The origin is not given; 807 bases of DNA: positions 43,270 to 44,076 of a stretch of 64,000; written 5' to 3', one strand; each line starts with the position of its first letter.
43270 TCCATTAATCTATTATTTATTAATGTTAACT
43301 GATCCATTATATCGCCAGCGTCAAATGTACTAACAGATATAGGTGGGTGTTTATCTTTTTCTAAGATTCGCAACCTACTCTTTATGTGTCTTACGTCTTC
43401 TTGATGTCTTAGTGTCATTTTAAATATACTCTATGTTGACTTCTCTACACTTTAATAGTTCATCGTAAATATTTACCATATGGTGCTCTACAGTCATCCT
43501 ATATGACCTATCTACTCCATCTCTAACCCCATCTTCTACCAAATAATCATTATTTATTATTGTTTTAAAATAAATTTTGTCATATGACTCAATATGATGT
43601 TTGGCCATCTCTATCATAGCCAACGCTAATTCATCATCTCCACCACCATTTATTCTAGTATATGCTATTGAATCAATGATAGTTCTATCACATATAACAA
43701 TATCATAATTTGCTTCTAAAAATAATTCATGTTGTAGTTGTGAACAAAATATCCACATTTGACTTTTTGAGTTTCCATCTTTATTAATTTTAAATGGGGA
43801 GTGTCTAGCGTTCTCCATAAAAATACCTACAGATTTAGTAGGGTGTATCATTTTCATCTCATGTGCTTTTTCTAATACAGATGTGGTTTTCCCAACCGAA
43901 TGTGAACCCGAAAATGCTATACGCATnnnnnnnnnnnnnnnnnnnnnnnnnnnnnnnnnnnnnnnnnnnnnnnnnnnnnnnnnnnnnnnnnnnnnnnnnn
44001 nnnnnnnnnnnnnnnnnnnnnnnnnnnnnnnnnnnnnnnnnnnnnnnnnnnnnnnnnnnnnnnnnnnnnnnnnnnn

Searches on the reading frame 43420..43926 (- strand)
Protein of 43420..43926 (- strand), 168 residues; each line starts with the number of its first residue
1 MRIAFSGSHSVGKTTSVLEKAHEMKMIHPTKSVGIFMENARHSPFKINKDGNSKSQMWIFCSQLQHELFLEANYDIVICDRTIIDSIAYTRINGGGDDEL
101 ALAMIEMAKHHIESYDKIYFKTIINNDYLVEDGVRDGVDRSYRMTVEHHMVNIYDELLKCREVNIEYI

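Call 47: search_protein_families(library=pfam, proteins=[window:43420-43926:-], max_evalue=0.01)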
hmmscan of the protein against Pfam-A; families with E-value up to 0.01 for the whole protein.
window:43420-43926:- (168 aa): 1 family
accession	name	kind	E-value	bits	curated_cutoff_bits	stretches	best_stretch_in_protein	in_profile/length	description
PF13521.12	AAA_28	-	1.6e-09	38.6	27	1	2-157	1-149/164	AAA domain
